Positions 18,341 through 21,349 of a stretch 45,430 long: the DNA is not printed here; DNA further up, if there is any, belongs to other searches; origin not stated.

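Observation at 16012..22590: Hybrid respiratory operon: HAO-family octaheme cytochrome c + periplasmic NarG-type molybdoenzyme + small FeS subunit + NrfD-type anchor + chaperone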

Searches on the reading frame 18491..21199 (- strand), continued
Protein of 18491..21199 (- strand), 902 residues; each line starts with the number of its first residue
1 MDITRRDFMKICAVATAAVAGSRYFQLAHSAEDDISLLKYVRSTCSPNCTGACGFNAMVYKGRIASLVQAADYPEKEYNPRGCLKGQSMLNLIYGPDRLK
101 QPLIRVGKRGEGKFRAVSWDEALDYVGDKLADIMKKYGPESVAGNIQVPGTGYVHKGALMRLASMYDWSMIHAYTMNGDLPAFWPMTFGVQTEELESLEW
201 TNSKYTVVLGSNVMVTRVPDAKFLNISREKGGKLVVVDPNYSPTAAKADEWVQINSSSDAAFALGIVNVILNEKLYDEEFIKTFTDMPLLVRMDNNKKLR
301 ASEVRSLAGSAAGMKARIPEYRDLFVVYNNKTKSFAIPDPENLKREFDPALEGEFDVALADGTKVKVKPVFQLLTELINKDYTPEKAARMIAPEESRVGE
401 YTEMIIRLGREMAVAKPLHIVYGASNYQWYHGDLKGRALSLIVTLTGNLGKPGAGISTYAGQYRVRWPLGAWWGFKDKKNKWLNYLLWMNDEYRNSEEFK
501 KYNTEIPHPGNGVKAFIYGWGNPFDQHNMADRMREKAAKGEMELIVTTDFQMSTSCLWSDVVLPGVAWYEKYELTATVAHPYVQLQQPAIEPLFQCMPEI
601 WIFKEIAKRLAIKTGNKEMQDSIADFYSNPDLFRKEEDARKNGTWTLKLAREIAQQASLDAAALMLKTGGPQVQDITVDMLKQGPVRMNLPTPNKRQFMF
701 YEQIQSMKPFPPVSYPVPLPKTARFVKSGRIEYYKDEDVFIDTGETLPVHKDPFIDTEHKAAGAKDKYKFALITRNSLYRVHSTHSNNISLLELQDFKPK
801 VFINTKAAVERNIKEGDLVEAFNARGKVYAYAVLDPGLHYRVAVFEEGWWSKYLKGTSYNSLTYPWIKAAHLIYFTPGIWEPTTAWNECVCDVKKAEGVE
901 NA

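Call 7: find_homologous_proteins(query=window:18491-21199:-, max_evalue=1e-20)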
Query window:18491-21199:- (902 aa): 1189 proteins with E <= 1e-20 among 8000 candidates; the best 120 are listed.
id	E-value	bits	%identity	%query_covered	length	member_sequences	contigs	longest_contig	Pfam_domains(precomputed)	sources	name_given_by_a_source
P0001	0.0e+0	1985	93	100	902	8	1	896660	PF00384.28,PF01568.28,PF04879.22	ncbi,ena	-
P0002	0.0e+0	1844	84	100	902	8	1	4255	PF00384.28,PF01568.28,PF04879.22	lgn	-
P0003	0.0e+0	1797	83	100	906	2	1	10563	PF00384.28,PF01568.28,PF04879.22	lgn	-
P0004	0.0e+0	1777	85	96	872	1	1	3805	PF00384.28,PF01568.28,PF04879.22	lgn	-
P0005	0.0e+0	1769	88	94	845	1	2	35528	PF00384.28,PF01568.28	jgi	jgi:anaerobic selenocysteine-containing dehydrogenase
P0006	0.0e+0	1767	87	94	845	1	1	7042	PF00384.28,PF01568.28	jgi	jgi:anaerobic selenocysteine-containing dehydrogenase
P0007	0.0e+0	1765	87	94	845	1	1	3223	PF00384.28,PF01568.28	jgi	jgi:anaerobic selenocysteine-containing dehydrogenase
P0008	0.0e+0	1760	87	94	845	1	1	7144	PF00384.28,PF01568.28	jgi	jgi:anaerobic selenocysteine-containing dehydrogenase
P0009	0.0e+0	1757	87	94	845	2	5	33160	PF00384.28,PF01568.28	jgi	jgi:anaerobic selenocysteine-containing dehydrogenase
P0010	0.0e+0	1750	81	100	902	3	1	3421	PF00384.28,PF01568.28,PF04879.22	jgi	-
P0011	0.0e+0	1744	80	100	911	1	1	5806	PF00384.28,PF01568.28,PF04879.22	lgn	-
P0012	0.0e+0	1737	80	100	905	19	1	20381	PF00384.28,PF01568.28,PF04879.22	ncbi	-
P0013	0.0e+0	1731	79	100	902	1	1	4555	PF00384.28,PF01568.28,PF04879.22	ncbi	-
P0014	0.0e+0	1719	85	94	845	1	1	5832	PF00384.28,PF01568.28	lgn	-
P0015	0.0e+0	1716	80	100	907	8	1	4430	PF00384.28,PF01568.28,PF04879.22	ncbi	-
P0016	0.0e+0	1704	79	99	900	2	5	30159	PF00384.28,PF01568.28,PF04879.22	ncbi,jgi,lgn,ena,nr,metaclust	ncbi:MAG: molybdopterin oxidoreductase [Nitrospirae bacterium GWD2_57_9]|nr:MAG: molybdopterin oxido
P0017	0.0e+0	1700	82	95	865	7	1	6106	PF00384.28,PF01568.28,PF04879.22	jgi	jgi:anaerobic selenocysteine-containing dehydrogenase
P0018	0.0e+0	1674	76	100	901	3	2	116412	PF00384.28,PF01568.28,PF04879.22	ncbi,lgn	ncbi:MAG: molybdopterin-dependent oxidoreductase [Nitrospirota bacterium]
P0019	0.0e+0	1660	76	100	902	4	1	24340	PF00384.28,PF01568.28,PF04879.22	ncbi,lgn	ncbi:MAG: molybdopterin-dependent oxidoreductase [Thermodesulfovibrionales bacterium]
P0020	0.0e+0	1629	74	100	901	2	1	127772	PF00384.28,PF01568.28,PF04879.22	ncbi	ncbi:MAG: molybdopterin-dependent oxidoreductase [Nitrospirota bacterium]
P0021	0.0e+0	1588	82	90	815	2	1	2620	PF00384.28,PF01568.28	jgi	jgi:anaerobic selenocysteine-containing dehydrogenase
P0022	0.0e+0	1571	71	99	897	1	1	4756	PF00384.28,PF01568.28,PF04879.22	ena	-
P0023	0.0e+0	1560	72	99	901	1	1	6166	PF00384.28,PF01568.28,PF04879.22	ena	-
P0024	0.0e+0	1540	72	99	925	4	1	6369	PF00384.28,PF01568.28,PF04879.22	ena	-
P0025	0.0e+0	1537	71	99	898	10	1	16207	PF00384.28,PF01568.28,PF04879.22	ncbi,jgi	-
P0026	0.0e+0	1537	71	99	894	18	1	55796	PF00384.28,PF01568.28,PF04879.22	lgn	-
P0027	0.0e+0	1533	70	99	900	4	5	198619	PF00384.28,PF01568.28,PF04879.22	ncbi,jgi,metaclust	jgi:anaerobic selenocysteine-containing dehydrogenase|metaclust:\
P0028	0.0e+0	1530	69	100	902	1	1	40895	PF00384.28,PF01568.28,PF04879.22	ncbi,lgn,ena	-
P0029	0.0e+0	1520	70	99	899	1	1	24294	PF00384.28,PF01568.28,PF04879.22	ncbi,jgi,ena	-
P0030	0.0e+0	1518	69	100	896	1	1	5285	PF00384.28,PF01568.28,PF04879.22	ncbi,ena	-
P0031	0.0e+0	1517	70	99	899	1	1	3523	PF00384.28,PF01568.28,PF04879.22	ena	-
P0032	0.0e+0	1517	70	99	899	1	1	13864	PF00384.28,PF01568.28,PF04879.22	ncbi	-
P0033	0.0e+0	1515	69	99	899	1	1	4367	PF00384.28,PF01568.28,PF04879.22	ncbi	-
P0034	0.0e+0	1510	69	99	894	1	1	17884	PF00384.28,PF01568.28,PF04879.22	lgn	-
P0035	0.0e+0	1507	69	99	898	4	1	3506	PF00384.28,PF01568.28,PF04879.22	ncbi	-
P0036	0.0e+0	1490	68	99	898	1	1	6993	PF00384.28,PF01568.28,PF04879.22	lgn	-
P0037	0.0e+0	1489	70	99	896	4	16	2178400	PF00384.28,PF01568.28,PF04879.22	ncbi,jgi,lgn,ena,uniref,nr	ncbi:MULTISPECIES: molybdopterin-dependent oxidoreductase [Archaeoglobus]|uniref:Molybdopterin oxido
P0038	0.0e+0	1482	68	99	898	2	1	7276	PF00384.28,PF01568.28,PF04879.22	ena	-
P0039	0.0e+0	1481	67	99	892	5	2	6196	PF00384.28,PF01568.28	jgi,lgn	-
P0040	0.0e+0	1479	68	99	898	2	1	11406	PF00384.28,PF01568.28,PF04879.22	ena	-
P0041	0.0e+0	1478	68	100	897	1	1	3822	PF00384.28,PF01568.28,PF04879.22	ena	-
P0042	0.0e+0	1477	69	99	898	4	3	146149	PF00384.28,PF01568.28,PF04879.22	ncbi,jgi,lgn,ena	-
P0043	0.0e+0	1470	69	99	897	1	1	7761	PF00384.28,PF01568.28,PF04879.22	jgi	jgi:anaerobic selenocysteine-containing dehydrogenase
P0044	0.0e+0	1470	69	99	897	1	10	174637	PF00384.28,PF01568.28,PF04879.22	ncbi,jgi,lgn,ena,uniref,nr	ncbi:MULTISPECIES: molybdopterin-dependent oxidoreductase [unclassified Archaeoglobus]|jgi:anaerobic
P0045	0.0e+0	1455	66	99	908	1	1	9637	PF00384.28,PF01568.28,PF04879.22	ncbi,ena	-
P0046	0.0e+0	1435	67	99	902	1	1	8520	PF00384.28,PF01568.28,PF04879.22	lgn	-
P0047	0.0e+0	1435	65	99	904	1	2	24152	PF00384.28,PF01568.28,PF04879.22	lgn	-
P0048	0.0e+0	1435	66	99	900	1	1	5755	PF00384.28,PF01568.28,PF04879.22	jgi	-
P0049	0.0e+0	1433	66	99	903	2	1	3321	PF00384.28,PF01568.28,PF04879.22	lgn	-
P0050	0.0e+0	1427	65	99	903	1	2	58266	PF00384.28,PF01568.28,PF04879.22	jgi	jgi:anaerobic selenocysteine-containing dehydrogenase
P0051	0.0e+0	1425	65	99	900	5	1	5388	PF00384.28,PF01568.28,PF04879.22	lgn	-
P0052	0.0e+0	1418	67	97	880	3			PF00384.28,PF01568.28,PF04879.22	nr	nr:molybdopterin-dependent oxidoreductase [Archaeoglobus neptunius]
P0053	0.0e+0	1413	64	100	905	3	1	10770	PF00384.28,PF01568.28,PF04879.22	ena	-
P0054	0.0e+0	1403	64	99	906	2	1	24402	PF00384.28,PF01568.28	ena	-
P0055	0.0e+0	1402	65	99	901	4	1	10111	PF00384.28,PF01568.28,PF04879.22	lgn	-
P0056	0.0e+0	1393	64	99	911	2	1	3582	PF00384.28,PF01568.28,PF04879.22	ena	-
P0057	0.0e+0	1392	64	99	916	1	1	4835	PF00384.28,PF01568.28,PF04879.22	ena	-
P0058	0.0e+0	1357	63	99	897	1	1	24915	PF00384.28,PF01568.28,PF04879.22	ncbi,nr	ncbi:MAG: molybdopterin-dependent oxidoreductase [bacterium]|nr:molybdopterin-dependent oxidoreducta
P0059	0.0e+0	1286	64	92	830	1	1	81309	PF00384.28,PF01568.28,PF04879.22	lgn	-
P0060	0.0e+0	1187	56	99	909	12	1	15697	PF00384.28,PF01568.28,PF04879.22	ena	-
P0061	0.0e+0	1173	80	65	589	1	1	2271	PF00384.28,PF01568.28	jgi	jgi:anaerobic selenocysteine-containing dehydrogenase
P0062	0.0e+0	1123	57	99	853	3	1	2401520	PF00384.28,PF01568.28,PF04879.22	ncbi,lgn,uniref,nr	ncbi:molybdopterin-dependent oxidoreductase [Carboxydothermus hydrogenoformans]|uniref:Probable resp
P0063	0.0e+0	1113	56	99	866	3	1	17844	PF00384.28,PF01568.28,PF04879.22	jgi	-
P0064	0.0e+0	1102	55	99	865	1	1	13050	PF00384.28,PF01568.28,PF04879.22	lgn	-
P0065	0.0e+0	1096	69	73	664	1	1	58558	PF00384.28,PF01568.28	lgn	-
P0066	0.0e+0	1093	54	100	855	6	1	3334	PF00384.28,PF01568.28,PF04879.22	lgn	-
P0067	0.0e+0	1088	57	95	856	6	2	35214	PF00384.28,PF01568.28,PF04879.22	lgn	-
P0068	0.0e+0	1081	54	99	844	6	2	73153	PF00384.28,PF01568.28,PF04879.22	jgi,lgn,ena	-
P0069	0.0e+0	1078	55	99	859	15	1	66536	PF00384.28,PF01568.28,PF04879.22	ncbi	ncbi:molybdopterin-dependent oxidoreductase [Neomoorella mulderi]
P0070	0.0e+0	1078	55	99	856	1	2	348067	PF00384.28,PF01568.28,PF04879.22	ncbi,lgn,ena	-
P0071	0.0e+0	1077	55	99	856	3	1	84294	PF10518.15,PF00384.28,PF01568.28,PF04879.22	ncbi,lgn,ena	-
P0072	0.0e+0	1076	54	99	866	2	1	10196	PF00384.28,PF01568.28,PF04879.22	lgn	-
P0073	0.0e+0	1074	55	99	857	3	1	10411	PF00384.28,PF01568.28,PF04879.22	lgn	-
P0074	0.0e+0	1074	54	99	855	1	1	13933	PF00384.28,PF01568.28,PF04879.22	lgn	-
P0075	0.0e+0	1073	54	99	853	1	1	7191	PF00384.28,PF01568.28,PF04879.22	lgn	-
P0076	0.0e+0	1072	56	99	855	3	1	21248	PF00384.28,PF01568.28,PF04879.22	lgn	-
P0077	0.0e+0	1069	56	99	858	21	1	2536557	PF00384.28,PF01568.28,PF04879.22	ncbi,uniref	ncbi:Perchlorate reductase subunit alpha [Moorella thermoacetica]|uniref:molybdopterin-dependent oxi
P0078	0.0e+0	1069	54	99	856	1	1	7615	PF00384.28,PF01568.28,PF04879.22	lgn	-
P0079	0.0e+0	1069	54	100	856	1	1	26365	PF10518.15,PF00384.28,PF01568.28,PF04879.22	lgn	-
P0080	0.0e+0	1069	53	100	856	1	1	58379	PF00384.28,PF01568.28,PF04879.22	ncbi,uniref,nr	ncbi:Respiratory nitrate reductase alpha chain [Desulfosporosinus sp. I2]|uniref:molybdopterin-depen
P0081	0.0e+0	1068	54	99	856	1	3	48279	PF00384.28,PF01568.28,PF04879.22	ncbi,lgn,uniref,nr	ncbi:molybdopterin-dependent oxidoreductase [Desulfitobacterium sp.]|uniref:molybdopterin-dependent 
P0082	0.0e+0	1067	54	99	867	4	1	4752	PF00384.28,PF01568.28,PF04879.22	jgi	-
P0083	0.0e+0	1067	54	99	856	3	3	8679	PF00384.28,PF01568.28,PF04879.22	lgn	-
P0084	0.0e+0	1067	53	99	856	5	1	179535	PF00384.28,PF01568.28,PF04879.22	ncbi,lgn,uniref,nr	ncbi:molybdopterin-dependent oxidoreductase [Desulfosporosinus hippei]|uniref:Tat (Twin-arginine tra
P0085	0.0e+0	1067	55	99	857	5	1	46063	PF00384.28,PF01568.28,PF04879.22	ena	-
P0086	0.0e+0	1065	54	99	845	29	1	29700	PF00384.28,PF01568.28,PF04879.22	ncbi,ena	-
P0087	0.0e+0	1062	54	99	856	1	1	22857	PF00384.28,PF01568.28,PF04879.22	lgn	-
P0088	0.0e+0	1062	54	99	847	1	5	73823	PF00384.28,PF01568.28,PF04879.22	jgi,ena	jgi:anaerobic selenocysteine-containing dehydrogenase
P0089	0.0e+0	1062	54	99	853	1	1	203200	PF00384.28,PF01568.28,PF04879.22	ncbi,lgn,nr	ncbi:MAG: molybdopterin-dependent oxidoreductase [Planctomycetes bacterium]|nr:molybdopterin-depende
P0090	0.0e+0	1062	54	99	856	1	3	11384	PF00384.28,PF01568.28,PF04879.22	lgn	-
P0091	0.0e+0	1062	54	99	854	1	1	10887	PF00384.28,PF01568.28,PF04879.22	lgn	-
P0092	0.0e+0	1061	53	99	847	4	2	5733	PF00384.28,PF01568.28,PF04879.22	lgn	-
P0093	0.0e+0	1060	55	99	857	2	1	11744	PF00384.28,PF01568.28,PF04879.22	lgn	-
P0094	0.0e+0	1060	54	99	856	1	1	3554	PF00384.28,PF01568.28,PF04879.22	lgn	-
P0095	0.0e+0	1058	54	99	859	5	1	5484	PF00384.28,PF01568.28,PF04879.22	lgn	-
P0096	0.0e+0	1058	54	99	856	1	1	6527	PF00384.28,PF01568.28,PF04879.22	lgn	-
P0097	0.0e+0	1057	55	99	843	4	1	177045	PF00384.28,PF01568.28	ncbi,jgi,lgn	-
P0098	0.0e+0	1057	53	99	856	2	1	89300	PF00384.28,PF01568.28,PF04879.22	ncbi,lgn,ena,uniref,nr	ncbi:molybdopterin-dependent oxidoreductase [Desulfitobacterium sp.]|uniref:molybdopterin-dependent 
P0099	0.0e+0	1056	53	99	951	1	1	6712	PF00384.28,PF01568.28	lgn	-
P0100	0.0e+0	1056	54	99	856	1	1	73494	PF00384.28,PF01568.28,PF04879.22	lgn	-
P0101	0.0e+0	1056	54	99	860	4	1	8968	PF10518.15,PF00384.28,PF01568.28,PF04879.22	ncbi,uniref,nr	ncbi:MAG TPA: molybdopterin-dependent oxidoreductase [Desulfitobacterium dehalogenans]|uniref:Molybd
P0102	0.0e+0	1055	53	100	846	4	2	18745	PF00384.28,PF01568.28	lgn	-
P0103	0.0e+0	1054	54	99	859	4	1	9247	PF10518.15,PF00384.28,PF01568.28,PF04879.22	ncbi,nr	ncbi:MAG: molybdopterin-dependent oxidoreductase [Desulfitobacterium sp.]|nr:molybdopterin-dependent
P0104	0.0e+0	1054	54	99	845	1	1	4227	PF00384.28,PF01568.28,PF04879.22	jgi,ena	-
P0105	0.0e+0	1053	54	99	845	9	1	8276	PF00384.28,PF01568.28,PF04879.22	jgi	jgi:nitrate reductase / nitrite oxidoreductase, alpha subunit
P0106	0.0e+0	1052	53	99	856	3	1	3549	PF00384.28,PF01568.28,PF04879.22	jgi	-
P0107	0.0e+0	1052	54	99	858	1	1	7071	PF00384.28,PF01568.28,PF04879.22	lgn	-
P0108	0.0e+0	1052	53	99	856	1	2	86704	PF00384.28,PF01568.28,PF04879.22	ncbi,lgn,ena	-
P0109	0.0e+0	1050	52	100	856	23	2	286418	PF00384.28,PF01568.28,PF04879.22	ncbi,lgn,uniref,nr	ncbi:molybdopterin-dependent oxidoreductase [Desulfosporosinus shakirovi]|uniref:molybdopterin-depen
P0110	0.0e+0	1049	53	99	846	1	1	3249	PF00384.28,PF01568.28,PF04879.22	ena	-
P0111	0.0e+0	1049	54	99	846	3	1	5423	PF00384.28,PF01568.28,PF04879.22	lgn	-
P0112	0.0e+0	1049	53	99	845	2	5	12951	PF00384.28,PF01568.28,PF04879.22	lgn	-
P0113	0.0e+0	1049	53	99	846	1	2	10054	PF00384.28,PF01568.28,PF04879.22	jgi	jgi:anaerobic selenocysteine-containing dehydrogenase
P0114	0.0e+0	1049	54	99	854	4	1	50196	PF00384.28,PF01568.28,PF04879.22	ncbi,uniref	ncbi:molybdopterin-dependent oxidoreductase [Moorella naiadis]|uniref:molybdopterin-dependent oxidor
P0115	0.0e+0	1049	53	99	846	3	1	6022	PF00384.28,PF01568.28,PF04879.22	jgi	jgi:nitrate reductase alpha subunit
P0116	0.0e+0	1049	53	100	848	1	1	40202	PF00384.28,PF01568.28,PF04879.22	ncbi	-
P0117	0.0e+0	1048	53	99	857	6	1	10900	PF00384.28,PF01568.28,PF04879.22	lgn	-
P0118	0.0e+0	1047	53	99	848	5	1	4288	PF10518.15,PF00384.28,PF01568.28,PF04879.22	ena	-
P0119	0.0e+0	1047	52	99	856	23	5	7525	PF00384.28,PF01568.28,PF04879.22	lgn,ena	-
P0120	0.0e+0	1047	53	100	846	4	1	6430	PF00384.28,PF01568.28,PF04879.22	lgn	-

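Call 11: find_encoding_contigs(protein=P0037, flank=8000, max_places=2)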
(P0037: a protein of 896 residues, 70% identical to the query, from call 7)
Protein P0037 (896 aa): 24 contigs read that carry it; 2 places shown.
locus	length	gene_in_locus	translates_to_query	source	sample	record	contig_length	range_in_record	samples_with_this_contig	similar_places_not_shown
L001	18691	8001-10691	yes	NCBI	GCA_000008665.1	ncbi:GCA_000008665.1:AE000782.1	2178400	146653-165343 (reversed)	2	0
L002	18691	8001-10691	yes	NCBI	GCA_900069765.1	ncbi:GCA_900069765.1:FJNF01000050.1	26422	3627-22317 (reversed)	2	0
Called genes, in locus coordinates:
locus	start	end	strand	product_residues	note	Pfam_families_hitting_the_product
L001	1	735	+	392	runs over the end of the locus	PF00266:Aminotran_5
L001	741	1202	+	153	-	PF01592:NifU_N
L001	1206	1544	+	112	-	-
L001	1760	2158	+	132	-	PF13686:DrsE_2 (weak)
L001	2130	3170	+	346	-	-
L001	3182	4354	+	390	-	PF00155:Aminotran_1_2 (weak), PF00266:Aminotran_5, PF05889:SepSecS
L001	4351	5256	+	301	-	PF02596:DUF169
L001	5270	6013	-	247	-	-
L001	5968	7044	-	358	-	PF01629:DUF22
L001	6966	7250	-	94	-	PF01629:DUF22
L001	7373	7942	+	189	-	PF02663:FmdE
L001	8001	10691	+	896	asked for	PF04879:Molybdop_Fe4S4, PF00384:Molybdopterin, PF01568:Molydop_binding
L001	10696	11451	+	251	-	PF12838:Fer4_7 (weak), PF13247:Fer4_11, PF00037:Fer4, PF12797:Fer4_2 (weak), PF12837:Fer4_6 (weak), PF13237:Fer4_10, PF13187:Fer4_9 (weak), PF13247:Fer4_11, +1 more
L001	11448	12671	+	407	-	PF03916:NrfD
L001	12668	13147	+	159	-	PF02613:Nitrate_red_del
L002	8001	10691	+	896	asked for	PF04879:Molybdop_Fe4S4, PF00384:Molybdopterin, PF01568:Molydop_binding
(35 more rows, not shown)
